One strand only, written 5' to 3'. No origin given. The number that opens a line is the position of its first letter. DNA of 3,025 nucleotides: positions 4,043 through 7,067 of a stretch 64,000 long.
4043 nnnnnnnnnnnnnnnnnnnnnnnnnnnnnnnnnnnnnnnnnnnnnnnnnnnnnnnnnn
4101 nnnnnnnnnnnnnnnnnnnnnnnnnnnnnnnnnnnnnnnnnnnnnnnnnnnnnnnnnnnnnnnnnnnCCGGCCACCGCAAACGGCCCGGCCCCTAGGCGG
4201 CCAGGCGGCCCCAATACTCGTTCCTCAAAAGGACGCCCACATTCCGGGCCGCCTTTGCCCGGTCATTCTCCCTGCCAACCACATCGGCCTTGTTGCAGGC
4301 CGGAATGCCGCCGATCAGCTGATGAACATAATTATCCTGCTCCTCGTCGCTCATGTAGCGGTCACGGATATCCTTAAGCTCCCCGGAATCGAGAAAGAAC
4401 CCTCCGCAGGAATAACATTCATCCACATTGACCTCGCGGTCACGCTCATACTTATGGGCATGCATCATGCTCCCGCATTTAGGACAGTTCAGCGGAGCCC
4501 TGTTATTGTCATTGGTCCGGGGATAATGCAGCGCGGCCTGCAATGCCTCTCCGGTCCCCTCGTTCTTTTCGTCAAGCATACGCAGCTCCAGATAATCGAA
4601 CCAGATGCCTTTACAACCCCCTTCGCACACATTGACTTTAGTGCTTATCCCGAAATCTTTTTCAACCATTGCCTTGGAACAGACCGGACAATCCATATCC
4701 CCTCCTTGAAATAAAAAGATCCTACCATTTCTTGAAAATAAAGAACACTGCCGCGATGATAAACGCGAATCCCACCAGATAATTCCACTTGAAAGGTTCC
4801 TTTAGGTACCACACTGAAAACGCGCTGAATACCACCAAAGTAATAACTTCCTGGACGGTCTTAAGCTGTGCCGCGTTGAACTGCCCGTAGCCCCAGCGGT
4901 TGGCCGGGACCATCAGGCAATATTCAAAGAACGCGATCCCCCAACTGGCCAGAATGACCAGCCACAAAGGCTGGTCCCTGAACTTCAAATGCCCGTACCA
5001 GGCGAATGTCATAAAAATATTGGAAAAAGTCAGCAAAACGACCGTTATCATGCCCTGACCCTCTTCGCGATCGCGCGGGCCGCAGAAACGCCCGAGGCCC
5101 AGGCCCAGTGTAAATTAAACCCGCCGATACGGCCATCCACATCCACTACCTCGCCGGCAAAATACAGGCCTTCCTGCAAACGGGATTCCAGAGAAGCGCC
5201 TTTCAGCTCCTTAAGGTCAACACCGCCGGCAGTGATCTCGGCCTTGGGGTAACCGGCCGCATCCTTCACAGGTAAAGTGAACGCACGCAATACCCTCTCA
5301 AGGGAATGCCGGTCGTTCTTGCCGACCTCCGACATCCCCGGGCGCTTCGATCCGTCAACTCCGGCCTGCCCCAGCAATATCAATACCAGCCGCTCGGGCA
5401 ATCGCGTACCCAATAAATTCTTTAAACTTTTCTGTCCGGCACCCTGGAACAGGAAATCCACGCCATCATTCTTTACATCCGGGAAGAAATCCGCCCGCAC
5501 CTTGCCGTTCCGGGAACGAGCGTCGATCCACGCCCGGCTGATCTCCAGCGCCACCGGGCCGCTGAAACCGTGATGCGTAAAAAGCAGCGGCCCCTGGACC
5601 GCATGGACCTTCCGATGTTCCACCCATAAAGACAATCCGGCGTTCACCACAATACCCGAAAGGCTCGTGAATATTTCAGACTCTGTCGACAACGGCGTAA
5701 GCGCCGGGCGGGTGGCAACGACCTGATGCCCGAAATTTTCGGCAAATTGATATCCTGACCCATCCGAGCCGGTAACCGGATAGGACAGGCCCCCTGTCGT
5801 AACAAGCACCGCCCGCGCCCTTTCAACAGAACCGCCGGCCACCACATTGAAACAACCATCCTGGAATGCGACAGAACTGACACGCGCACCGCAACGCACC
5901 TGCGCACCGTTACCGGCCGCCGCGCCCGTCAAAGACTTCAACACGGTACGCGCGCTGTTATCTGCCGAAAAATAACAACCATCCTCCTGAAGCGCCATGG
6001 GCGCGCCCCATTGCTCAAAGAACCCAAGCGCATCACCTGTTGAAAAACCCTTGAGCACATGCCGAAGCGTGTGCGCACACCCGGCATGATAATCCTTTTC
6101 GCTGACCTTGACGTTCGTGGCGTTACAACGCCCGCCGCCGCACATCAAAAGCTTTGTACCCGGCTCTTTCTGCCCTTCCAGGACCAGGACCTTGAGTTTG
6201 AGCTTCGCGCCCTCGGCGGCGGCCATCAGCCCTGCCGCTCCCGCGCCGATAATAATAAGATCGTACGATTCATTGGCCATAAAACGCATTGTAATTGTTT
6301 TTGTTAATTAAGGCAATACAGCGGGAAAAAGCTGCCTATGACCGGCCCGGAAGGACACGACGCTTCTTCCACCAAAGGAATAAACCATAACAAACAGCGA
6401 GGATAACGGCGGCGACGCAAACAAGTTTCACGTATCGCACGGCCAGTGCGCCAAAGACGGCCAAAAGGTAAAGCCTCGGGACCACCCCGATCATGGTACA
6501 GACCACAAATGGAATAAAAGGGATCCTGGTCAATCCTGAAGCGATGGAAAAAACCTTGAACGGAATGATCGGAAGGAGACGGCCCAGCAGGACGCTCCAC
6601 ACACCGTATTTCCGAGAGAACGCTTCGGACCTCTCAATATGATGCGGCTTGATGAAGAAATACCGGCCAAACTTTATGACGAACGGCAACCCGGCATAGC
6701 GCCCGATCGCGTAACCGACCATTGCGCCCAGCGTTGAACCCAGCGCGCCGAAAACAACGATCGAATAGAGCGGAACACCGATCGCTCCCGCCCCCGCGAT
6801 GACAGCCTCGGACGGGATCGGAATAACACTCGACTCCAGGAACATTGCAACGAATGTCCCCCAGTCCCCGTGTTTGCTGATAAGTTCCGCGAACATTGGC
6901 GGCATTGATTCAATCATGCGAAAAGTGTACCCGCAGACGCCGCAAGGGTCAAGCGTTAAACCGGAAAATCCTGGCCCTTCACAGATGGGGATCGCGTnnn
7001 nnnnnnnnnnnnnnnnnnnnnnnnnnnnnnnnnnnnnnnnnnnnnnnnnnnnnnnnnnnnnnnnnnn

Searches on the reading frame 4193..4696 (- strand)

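Call 44: search_protein_families(library=pfam, proteins=[window:4193-4696:-], max_evalue=0.0001)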
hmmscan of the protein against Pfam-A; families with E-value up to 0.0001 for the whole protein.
window:4193-4696:- (167 aa): 1 family
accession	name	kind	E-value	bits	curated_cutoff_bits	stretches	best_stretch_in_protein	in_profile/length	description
PF13453.11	Zn_ribbon_TFIIB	-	2e-19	69.2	22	2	70-110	1-38/41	Transcription factor zinc-finger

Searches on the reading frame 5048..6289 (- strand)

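Call 44: search_protein_families(library=pfam, proteins=[window:5048-6289:-], max_evalue=0.0001)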
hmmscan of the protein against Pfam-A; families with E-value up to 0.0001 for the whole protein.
window:5048-6289:- (413 aa): 8 families
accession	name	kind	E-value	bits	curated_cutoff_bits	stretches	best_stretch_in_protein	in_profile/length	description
PF03486.20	HI0933_like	-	1.6e-68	231.2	50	1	10-405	2-243/244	HI0933-like protein Rossmann domain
PF22780.1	HI0933_like_1st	-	2.1e-25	89.9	27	1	194-352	1-165/165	HI0933-like protein barrel and H2TH domain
PF01266.30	DAO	-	2.3e-11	44.3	27.9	1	113-196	148-234/353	FAD dependent oxidoreductase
PF00890.30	FAD_binding_2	-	2.7e-07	30.6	20.4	1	10-104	1-107/414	FAD binding domain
PF13738.12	Pyr_redox_3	-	5.3e-07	29.6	30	0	12-40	1-30/305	Pyridine nucleotide-disulphide oxidoreductase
PF01134.28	GIDA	-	1.4e-05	24.8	22.1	0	10-44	1-29/391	Glucose inhibited division protein A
PF13450.12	NAD_binding_8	-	8.3e-05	23.2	21.9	1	13-45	1-33/68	NAD(P)-binding Rossmann-like domain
PF07992.20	Pyr_redox_2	-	9.5e-05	22.4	26.1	0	9-170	1-112/291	Pyridine nucleotide-disulphide oxidoreductase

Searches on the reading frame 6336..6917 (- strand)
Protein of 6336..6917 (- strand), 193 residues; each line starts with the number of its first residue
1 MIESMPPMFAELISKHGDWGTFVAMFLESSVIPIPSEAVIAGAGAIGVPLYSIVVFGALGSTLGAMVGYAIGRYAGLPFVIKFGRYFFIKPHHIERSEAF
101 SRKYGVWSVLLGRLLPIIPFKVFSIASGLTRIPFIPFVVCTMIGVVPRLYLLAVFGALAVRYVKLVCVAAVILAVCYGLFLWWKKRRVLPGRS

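Call 44: search_protein_families(library=pfam, proteins=[window:6336-6917:-], max_evalue=0.0001)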
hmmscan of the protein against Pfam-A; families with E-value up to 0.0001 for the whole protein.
window:6336-6917:- (193 aa): 1 family
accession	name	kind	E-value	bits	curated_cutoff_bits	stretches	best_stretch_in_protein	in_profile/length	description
PF09335.16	VTT_dom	-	3.7e-23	82.7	33.9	1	34-157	1-122/123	VTT domain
